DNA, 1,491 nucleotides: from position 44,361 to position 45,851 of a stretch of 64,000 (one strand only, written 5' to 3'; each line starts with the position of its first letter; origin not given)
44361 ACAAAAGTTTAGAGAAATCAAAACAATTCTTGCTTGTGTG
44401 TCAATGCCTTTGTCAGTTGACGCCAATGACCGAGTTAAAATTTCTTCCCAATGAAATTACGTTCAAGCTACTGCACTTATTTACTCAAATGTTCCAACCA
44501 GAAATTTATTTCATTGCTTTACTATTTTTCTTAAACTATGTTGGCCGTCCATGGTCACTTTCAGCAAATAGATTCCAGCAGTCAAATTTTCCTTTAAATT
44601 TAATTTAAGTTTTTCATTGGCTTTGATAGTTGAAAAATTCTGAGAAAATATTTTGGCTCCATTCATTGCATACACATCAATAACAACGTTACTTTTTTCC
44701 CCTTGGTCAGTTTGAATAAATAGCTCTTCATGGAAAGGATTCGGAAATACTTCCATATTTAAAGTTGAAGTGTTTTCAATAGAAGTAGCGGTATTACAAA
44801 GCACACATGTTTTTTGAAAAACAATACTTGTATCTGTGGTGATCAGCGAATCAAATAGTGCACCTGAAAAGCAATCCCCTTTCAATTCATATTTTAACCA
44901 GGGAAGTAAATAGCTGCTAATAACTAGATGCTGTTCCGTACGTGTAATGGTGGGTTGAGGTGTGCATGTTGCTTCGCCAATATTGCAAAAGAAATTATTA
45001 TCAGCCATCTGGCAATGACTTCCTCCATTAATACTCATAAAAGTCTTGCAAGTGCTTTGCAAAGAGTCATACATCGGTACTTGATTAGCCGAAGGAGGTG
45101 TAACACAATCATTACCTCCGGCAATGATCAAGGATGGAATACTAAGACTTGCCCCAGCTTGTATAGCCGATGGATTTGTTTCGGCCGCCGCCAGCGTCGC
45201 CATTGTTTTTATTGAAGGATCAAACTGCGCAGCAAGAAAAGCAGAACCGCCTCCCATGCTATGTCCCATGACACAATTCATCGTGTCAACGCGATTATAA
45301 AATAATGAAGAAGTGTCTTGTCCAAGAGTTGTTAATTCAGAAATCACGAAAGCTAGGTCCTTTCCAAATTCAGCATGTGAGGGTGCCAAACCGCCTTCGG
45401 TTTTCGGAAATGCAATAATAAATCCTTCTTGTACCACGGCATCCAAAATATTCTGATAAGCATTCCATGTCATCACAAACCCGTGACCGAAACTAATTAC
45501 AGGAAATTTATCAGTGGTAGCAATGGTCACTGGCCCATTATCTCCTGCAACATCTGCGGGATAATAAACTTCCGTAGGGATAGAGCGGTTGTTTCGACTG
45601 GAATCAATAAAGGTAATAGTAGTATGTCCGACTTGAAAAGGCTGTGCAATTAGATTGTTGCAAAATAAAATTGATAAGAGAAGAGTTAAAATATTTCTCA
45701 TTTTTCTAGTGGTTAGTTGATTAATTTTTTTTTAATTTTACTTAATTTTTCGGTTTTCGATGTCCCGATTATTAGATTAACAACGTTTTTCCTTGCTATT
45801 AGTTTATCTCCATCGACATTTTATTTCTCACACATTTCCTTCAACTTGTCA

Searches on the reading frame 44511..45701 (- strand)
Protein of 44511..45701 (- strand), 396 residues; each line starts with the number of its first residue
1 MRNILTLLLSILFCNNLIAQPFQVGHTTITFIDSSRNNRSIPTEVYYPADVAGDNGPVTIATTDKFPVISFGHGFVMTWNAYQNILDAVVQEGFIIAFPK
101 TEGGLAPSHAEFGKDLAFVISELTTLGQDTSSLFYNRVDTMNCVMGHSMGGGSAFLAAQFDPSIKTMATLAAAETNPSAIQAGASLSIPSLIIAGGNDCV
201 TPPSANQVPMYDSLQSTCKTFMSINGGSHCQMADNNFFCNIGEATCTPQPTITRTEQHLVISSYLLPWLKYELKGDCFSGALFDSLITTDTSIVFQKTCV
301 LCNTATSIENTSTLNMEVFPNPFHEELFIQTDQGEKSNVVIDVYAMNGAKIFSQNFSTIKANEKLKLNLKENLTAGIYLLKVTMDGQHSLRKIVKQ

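Call 10: search_protein_families(library=pfam, proteins=[window:44511-45701:-], max_evalue=0.001)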
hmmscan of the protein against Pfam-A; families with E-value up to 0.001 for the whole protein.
window:44511-45701:- (396 aa): 7 families
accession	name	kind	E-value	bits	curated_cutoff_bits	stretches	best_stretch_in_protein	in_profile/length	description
PF12740.14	PETase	-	1.2e-19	71.2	28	1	61-236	49-218/263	PET hydrolase-like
PF18962.6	Por_Secre_tail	-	1.2e-12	48.4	27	1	318-394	1-74/75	Secretion system C-terminal sorting domain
PF12146.15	Hydrolase_4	-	1e-10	41.8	27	2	181-234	185-237/239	Serine aminopeptidase, S33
PF07224.18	Chlorophyllase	-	3.9e-08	32.9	26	1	62-158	38-134/301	Chlorophyllase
PF12695.13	Abhydrolase_5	-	4.7e-05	23.7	27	1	122-233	37-144/164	Alpha/beta hydrolase family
PF00561.26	Abhydrolase_1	-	0.00011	22.4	25.8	0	142-175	72-103/245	alpha/beta hydrolase fold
PF03403.19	PAF-AH_p_II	-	0.00077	18.5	20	0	60-98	94-132/372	Platelet-activating factor acetylhydrolase, isoform II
